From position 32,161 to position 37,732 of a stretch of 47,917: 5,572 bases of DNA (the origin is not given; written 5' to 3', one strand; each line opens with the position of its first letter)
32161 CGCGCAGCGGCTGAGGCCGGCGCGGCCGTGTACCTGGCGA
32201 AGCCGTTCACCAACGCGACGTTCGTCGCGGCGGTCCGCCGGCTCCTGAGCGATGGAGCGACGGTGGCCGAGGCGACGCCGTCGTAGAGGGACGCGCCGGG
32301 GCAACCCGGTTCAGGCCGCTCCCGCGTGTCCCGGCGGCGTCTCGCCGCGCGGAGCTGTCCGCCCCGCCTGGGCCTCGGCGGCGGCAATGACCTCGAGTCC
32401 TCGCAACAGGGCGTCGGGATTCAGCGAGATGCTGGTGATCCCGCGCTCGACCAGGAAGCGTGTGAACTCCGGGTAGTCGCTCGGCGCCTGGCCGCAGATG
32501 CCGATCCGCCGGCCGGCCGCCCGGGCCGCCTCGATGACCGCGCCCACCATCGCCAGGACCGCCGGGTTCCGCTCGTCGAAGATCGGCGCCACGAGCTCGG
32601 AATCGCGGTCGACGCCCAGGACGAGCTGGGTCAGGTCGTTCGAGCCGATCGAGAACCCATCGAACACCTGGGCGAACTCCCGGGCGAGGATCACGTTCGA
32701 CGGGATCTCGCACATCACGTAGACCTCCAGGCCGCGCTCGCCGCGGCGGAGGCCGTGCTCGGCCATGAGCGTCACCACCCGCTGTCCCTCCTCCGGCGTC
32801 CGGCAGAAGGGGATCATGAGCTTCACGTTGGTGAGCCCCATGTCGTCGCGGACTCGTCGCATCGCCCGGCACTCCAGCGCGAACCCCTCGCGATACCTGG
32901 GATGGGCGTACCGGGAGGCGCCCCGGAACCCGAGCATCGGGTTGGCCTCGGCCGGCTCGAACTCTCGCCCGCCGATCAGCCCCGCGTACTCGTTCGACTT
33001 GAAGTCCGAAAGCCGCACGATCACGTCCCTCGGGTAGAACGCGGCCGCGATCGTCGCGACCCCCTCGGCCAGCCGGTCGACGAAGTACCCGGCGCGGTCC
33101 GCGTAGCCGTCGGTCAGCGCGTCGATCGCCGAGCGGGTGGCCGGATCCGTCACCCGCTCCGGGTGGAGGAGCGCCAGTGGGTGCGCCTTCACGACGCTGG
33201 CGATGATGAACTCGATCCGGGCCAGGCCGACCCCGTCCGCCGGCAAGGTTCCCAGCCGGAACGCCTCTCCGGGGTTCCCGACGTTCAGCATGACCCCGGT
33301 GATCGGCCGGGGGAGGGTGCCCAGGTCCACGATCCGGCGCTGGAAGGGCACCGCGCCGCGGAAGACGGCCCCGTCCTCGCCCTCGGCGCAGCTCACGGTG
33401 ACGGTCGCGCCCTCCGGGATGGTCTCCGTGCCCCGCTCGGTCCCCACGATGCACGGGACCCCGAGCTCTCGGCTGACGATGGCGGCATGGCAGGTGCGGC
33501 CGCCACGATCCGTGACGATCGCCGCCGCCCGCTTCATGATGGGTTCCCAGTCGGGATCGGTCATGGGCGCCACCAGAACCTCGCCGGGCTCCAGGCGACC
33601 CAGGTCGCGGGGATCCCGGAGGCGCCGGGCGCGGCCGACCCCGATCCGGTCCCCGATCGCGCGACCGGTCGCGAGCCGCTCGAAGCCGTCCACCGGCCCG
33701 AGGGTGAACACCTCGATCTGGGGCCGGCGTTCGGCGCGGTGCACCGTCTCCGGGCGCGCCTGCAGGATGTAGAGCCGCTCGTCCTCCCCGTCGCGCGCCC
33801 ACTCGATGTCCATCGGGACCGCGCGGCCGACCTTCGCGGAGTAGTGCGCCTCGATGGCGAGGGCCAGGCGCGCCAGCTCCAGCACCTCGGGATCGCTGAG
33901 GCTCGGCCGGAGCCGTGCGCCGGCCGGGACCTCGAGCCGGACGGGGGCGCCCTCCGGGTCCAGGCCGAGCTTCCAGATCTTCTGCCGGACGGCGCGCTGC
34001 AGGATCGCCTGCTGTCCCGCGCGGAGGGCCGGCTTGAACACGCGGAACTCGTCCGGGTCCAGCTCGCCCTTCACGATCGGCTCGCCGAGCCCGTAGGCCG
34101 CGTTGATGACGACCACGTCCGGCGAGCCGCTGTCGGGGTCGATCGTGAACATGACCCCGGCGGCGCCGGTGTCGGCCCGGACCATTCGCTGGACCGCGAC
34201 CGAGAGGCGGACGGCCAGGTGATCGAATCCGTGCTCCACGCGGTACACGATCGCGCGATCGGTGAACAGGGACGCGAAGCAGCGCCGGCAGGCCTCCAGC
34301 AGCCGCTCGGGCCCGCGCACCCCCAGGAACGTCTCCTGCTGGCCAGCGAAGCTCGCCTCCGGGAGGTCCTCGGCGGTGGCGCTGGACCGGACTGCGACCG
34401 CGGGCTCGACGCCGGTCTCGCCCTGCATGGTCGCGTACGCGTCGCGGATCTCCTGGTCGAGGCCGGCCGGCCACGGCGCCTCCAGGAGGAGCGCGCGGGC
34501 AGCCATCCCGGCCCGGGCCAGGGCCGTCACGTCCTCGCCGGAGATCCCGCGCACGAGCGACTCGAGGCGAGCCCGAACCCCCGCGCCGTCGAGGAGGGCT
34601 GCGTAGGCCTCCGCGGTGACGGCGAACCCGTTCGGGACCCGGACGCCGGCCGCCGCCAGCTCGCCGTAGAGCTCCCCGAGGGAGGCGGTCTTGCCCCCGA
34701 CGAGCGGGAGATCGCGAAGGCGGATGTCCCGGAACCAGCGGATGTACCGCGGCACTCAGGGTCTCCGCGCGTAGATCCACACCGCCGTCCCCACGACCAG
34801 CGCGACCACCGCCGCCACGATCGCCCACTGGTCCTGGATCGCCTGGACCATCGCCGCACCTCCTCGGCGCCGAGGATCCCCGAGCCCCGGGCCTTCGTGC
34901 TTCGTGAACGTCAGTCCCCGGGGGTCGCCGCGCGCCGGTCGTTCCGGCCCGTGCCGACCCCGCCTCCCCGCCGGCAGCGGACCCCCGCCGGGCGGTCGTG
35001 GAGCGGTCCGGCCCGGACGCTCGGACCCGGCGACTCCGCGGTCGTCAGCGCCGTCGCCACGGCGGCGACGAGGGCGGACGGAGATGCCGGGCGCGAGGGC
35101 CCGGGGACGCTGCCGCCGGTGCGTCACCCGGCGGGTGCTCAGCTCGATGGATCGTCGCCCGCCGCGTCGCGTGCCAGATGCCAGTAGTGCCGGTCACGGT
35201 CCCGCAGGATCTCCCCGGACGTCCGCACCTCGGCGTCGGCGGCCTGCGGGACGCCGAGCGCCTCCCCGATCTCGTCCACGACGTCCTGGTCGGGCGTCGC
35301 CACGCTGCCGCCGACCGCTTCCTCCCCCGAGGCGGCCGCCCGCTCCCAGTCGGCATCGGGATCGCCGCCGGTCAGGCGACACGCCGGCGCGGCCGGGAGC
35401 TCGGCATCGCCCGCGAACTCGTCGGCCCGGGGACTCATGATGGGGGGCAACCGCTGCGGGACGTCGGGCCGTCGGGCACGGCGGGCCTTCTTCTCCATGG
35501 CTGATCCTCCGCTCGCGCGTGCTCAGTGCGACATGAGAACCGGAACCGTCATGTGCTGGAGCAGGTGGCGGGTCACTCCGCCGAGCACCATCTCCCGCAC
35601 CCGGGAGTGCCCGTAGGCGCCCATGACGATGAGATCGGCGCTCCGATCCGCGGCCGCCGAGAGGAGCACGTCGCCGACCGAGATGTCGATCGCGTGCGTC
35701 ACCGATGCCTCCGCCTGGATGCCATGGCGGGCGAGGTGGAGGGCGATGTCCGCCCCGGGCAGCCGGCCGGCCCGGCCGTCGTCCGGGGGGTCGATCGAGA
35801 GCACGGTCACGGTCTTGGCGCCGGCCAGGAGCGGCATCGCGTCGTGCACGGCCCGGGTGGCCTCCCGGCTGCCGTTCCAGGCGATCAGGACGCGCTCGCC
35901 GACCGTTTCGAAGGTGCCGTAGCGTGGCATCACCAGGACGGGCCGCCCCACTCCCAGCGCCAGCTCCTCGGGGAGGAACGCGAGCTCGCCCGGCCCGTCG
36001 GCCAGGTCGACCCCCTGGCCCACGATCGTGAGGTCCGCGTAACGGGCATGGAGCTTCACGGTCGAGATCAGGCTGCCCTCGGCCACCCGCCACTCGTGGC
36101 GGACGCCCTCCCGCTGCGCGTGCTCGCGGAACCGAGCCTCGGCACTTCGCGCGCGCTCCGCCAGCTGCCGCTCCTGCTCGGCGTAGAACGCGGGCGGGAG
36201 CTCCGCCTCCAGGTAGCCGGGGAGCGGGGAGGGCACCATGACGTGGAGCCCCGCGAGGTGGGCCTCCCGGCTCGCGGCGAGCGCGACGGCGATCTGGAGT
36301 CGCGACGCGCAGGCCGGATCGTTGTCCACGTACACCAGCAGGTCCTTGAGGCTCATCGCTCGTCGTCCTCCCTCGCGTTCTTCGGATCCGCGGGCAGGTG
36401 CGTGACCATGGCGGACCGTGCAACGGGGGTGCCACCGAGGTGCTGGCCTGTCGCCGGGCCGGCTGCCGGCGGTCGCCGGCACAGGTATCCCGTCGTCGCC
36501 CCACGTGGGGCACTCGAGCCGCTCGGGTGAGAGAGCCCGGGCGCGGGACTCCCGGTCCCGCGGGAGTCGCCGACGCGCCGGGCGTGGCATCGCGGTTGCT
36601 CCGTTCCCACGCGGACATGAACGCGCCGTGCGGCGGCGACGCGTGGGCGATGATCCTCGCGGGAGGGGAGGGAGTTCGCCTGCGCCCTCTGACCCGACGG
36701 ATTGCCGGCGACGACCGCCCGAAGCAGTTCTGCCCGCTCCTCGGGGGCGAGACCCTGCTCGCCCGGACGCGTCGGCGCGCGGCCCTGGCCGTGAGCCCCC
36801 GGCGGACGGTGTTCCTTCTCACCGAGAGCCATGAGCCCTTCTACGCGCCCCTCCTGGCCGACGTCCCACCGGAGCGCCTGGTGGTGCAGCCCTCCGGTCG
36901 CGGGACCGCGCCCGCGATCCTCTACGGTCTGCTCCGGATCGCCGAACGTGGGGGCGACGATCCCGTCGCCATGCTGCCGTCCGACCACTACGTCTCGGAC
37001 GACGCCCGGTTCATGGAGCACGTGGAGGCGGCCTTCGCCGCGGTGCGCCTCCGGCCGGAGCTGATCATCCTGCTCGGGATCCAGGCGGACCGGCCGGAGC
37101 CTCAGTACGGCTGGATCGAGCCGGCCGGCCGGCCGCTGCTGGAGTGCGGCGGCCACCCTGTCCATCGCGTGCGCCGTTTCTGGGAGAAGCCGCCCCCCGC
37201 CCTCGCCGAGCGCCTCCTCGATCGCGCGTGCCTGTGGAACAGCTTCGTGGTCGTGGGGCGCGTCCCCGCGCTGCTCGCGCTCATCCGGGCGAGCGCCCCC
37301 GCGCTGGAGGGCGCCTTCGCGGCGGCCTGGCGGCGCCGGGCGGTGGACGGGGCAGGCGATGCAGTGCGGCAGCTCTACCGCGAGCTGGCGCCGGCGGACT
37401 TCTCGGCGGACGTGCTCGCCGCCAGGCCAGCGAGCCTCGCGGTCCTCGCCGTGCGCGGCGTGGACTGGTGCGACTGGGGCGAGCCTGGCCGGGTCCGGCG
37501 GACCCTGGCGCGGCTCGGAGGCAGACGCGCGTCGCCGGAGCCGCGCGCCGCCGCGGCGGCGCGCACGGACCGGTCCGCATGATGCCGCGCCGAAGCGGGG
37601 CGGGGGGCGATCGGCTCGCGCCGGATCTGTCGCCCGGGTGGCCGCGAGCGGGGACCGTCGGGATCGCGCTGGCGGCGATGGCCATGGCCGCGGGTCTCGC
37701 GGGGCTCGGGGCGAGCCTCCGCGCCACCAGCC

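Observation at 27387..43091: Six near-consensus sigma-54 promoters in 16 kb, each directly upstream of a stress/dormancy-type operon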

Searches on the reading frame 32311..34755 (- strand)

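Call 10: search_protein_families(library=pfam, proteins=[window:32311-34755:-])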
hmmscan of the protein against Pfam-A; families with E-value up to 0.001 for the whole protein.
window:32311-34755:- (814 aa): 3 families
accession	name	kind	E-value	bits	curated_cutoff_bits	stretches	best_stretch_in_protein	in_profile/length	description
PF01326.24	PPDK_N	-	8.3e-106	354.4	27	1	17-346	2-319/328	Pyruvate phosphate dikinase, AMP/ATP-binding domain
PF02896.24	PEP-utilizers_C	-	5.2e-60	203.5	22.8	1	486-790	20-288/293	PEP-utilising enzyme, PEP-binding domain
PF00391.29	PEP-utilizers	-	8.6e-27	93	23.1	1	389-459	2-72/72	PEP-utilising enzyme, mobile domain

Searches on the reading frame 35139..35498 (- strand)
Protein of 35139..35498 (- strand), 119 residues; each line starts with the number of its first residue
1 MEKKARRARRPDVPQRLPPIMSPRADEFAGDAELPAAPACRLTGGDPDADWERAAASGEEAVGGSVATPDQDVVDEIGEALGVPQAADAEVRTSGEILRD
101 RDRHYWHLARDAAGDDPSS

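Call 10: search_protein_families(library=pfam, proteins=[window:35139-35498:-])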
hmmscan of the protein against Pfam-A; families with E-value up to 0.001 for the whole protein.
window:35139-35498:- (119 aa): 1 family
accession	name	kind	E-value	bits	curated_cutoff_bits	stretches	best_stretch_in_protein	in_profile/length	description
PF19861.4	DUF6335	-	1.9e-22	80.4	25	1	40-112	45-116/124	Family of unknown function (DUF6335)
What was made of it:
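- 35139..35498 (-): DUF6335 acidic protein. Pfam DUF6335, 80 bits (call 10).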

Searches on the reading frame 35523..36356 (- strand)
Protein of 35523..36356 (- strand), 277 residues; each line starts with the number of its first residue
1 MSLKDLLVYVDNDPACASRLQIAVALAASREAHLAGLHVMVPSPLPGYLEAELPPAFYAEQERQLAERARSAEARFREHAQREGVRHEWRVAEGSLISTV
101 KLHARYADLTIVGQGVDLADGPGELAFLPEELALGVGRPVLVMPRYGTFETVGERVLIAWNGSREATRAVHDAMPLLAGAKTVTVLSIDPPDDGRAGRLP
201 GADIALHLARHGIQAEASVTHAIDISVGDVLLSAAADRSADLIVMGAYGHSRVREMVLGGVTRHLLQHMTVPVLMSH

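Call 11: search_protein_families(library=pfam, proteins=[window:35523-36356:-])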
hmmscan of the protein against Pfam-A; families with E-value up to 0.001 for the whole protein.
window:35523-36356:- (277 aa): 1 family
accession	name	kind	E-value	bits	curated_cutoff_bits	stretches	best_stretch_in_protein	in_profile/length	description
PF00582.32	Usp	-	1.9e-21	77.6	24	2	154-275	3-139/141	Universal stress protein family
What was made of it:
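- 35523..36356 (-): Tandem universal stress protein. Pfam Usp, two domains (call 11).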

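Call 48: search_protein_families(library=ncbifam, proteins=[window:35523-36356:-], max_evalue=0.00001)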
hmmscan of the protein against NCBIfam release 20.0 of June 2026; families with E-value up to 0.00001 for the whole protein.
window:35523-36356:- (277 aa): 0 families

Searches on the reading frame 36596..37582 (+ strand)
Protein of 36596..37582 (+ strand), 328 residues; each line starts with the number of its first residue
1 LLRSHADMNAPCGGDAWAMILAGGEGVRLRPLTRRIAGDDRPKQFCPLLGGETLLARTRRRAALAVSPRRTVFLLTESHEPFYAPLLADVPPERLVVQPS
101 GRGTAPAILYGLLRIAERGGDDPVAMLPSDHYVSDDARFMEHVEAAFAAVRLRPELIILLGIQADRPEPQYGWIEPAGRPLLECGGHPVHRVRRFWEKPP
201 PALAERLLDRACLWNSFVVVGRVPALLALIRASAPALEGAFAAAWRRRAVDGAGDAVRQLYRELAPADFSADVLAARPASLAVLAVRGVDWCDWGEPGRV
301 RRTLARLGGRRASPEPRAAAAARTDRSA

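Call 11: search_protein_families(library=pfam, proteins=[window:36596-37582:+])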
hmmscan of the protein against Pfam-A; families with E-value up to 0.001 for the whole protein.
window:36596-37582:+ (328 aa): 2 families
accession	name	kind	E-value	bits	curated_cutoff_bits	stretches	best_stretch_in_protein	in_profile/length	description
PF00483.29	NTP_transferase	-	4.3e-20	72.8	21.2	1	18-223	2-189/245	Nucleotidyl transferase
PF12804.13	NTP_transf_3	-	1.8e-06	28.6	27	1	18-138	1-103/160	MobA-like NTP transferase domain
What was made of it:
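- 36617..37582 (+): Mannose-1-phosphate guanylyltransferase-like NTP transferase. Pfam NTP_transferase (call 11).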

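Call 34: find_related_loci(query=A3, collection=metagenome_contigs, flank=10000)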
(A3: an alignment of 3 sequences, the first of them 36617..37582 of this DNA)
Query A3 (321 aa) in metagenome_contigs; peptide patterns used: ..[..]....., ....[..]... (x = any residue, [..] = any of these).
600 stretches matched a pattern (row limit reached: there are more); 580 encode a relative of the query (tblastn E <= 1e-3); the best 80 are kept; 80 distinct loci.
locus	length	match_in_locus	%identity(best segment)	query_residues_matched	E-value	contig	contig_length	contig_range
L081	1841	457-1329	69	10-301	4e-134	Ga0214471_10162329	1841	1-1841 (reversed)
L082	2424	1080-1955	70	9-301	1e-127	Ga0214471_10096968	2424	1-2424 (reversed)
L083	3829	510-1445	65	8-320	5e-123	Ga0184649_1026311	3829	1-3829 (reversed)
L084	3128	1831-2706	67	8-300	2e-113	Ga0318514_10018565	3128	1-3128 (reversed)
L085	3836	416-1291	67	8-300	8e-112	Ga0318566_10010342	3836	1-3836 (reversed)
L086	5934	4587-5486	59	4-303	2e-106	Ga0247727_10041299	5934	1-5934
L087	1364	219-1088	62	10-303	2e-114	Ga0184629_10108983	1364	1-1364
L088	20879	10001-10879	60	10-303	1e-102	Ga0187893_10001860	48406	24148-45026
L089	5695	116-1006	57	4-301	5e-102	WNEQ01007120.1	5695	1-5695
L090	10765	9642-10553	60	11-315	2e-101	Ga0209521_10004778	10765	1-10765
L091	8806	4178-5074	54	4-303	7e-101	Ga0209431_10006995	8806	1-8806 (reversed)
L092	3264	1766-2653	53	5-301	5e-102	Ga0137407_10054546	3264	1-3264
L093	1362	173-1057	62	10-308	2e-108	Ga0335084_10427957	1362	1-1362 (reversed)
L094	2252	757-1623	58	12-301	6e-105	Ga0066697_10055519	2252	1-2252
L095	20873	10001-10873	60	7-301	2e-100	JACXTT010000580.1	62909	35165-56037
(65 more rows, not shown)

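Call 48: search_protein_families(library=ncbifam, proteins=[window:36617-37582:+], max_evalue=0.00001)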
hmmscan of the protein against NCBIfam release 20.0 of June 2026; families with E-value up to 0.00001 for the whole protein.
window:36617-37582:+ (321 aa): 3 families
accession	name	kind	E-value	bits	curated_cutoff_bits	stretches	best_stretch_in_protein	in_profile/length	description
TIGR01479.1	GMP_PMI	equivalog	6.7e-29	101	372.95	1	11-288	3-271/467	mannose-1-phosphate guanylyltransferase/mannose-6-phosphate isomerase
NF012004.0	PRK15460.1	equivalog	4.3e-14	52.1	859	1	10-251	7-243/478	mannose-1-phosphate guanyltransferase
TIGR03992.1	Arch_glmU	subfamily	6.8e-06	25.2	292.1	1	11-129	3-112/393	bifunctional sugar-1-phosphate nucleotidylyltransferase/acetyltransferase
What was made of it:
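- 36617..37582 (+): NCBIfam GMP_PMI N-terminal half, below cut-off (call 48).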
